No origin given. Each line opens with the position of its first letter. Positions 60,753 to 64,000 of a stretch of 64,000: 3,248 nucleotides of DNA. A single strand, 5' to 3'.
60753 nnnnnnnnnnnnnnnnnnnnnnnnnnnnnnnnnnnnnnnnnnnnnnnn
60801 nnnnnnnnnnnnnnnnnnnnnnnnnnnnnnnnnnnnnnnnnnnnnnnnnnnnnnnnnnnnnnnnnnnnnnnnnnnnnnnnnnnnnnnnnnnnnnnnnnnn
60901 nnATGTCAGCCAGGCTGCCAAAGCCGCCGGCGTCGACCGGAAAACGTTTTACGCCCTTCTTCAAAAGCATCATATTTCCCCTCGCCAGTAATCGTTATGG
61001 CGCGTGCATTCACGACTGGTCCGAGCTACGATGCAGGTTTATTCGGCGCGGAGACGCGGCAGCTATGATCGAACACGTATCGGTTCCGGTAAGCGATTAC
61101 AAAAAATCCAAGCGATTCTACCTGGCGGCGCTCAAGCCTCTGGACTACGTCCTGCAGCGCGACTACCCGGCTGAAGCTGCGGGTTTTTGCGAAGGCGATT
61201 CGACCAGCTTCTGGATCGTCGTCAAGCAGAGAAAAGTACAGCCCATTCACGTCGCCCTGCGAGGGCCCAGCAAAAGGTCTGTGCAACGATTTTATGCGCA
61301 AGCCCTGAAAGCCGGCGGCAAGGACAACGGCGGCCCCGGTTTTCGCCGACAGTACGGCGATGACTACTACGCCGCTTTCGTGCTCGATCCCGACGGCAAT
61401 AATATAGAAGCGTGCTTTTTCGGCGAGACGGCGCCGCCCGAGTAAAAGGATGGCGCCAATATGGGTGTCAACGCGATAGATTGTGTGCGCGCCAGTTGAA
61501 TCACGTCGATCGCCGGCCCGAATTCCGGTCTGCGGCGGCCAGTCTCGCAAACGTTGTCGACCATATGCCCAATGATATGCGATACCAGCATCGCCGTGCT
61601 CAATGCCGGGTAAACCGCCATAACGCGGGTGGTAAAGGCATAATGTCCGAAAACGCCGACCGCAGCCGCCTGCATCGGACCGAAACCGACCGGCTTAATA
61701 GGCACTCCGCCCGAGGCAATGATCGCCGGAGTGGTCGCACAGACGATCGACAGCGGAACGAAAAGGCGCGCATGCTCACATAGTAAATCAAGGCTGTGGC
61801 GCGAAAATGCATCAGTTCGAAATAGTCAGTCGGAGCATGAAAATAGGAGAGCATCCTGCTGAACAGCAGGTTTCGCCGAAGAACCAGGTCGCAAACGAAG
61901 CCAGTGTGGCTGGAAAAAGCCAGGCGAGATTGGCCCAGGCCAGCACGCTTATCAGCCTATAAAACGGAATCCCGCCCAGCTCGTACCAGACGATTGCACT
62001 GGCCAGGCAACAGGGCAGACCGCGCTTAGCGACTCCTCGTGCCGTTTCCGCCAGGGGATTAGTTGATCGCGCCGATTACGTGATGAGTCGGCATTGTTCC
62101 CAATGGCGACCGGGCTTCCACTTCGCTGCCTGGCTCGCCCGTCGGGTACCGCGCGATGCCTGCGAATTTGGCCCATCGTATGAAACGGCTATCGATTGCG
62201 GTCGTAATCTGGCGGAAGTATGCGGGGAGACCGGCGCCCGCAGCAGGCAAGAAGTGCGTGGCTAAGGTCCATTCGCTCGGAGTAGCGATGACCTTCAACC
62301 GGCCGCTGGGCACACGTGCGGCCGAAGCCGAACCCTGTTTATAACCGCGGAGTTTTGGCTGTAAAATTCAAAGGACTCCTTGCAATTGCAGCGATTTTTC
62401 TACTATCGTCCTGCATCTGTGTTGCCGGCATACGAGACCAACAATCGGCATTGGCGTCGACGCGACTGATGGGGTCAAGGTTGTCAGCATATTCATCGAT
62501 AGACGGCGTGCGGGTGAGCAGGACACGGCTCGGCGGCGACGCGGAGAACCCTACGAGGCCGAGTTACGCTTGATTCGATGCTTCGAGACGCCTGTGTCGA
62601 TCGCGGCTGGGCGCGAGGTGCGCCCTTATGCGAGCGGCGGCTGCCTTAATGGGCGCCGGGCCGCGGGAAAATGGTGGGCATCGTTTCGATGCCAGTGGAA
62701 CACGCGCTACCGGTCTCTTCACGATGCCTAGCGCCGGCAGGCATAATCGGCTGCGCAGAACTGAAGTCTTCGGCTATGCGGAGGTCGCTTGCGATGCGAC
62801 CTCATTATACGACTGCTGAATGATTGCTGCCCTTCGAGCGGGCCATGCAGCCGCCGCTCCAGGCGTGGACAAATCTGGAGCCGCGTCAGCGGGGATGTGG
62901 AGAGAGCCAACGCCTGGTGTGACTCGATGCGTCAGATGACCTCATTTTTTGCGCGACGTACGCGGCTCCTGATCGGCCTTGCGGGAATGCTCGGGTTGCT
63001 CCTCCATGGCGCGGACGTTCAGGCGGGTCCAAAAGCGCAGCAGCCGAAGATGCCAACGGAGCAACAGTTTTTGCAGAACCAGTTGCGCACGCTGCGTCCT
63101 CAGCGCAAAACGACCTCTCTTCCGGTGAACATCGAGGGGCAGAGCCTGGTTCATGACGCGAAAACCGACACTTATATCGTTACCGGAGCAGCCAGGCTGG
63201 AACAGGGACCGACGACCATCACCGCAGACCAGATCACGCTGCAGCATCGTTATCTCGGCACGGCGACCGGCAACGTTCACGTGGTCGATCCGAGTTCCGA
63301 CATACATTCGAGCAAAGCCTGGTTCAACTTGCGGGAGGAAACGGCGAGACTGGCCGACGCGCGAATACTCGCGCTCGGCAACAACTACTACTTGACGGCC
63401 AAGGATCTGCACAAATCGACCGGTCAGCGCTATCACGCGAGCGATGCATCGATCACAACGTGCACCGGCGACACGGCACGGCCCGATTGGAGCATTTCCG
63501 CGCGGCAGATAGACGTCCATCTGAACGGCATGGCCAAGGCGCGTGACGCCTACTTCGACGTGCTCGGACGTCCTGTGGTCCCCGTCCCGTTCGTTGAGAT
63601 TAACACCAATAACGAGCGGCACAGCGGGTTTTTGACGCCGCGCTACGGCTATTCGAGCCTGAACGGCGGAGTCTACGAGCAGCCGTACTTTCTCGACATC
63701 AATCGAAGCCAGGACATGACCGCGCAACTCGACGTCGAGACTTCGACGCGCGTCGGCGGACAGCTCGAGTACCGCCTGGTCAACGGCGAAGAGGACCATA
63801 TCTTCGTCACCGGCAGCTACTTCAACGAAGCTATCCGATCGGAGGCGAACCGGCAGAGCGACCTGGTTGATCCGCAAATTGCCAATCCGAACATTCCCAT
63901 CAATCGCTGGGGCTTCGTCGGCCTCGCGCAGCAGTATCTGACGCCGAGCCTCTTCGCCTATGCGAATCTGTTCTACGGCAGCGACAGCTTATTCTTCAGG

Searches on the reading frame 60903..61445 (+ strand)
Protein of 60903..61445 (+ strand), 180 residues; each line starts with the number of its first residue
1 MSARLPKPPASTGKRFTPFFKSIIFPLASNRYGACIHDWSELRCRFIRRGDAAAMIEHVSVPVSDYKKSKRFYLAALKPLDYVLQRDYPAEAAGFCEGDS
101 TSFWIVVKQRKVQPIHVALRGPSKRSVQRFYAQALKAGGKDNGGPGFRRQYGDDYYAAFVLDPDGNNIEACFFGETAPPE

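Call 62: search_protein_families(library=pfam, proteins=[window:60903-61445:+], max_evalue=0.0001)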
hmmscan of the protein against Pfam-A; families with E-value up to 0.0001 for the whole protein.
window:60903-61445:+ (180 aa): 1 family
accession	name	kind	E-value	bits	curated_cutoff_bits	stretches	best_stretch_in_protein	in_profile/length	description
PF00903.31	Glyoxalase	-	7.6e-08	33.2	20.6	1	56-169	2-120/121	Glyoxalase/Bleomycin resistance protein/Dioxygenase superfamily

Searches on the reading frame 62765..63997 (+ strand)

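Call 32: search_protein_families(library=pfam, proteins=[window:62765-63997:+], max_evalue=0.00001)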
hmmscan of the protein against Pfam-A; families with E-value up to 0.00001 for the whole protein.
window:62765-63997:+ (411 aa): 1 family
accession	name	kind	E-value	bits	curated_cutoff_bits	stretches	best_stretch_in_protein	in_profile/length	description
PF03968.19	LptD_N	-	4.2e-06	27.4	20.4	0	122-164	1-43/113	LptA/(LptD N-terminal domain) LPS transport protein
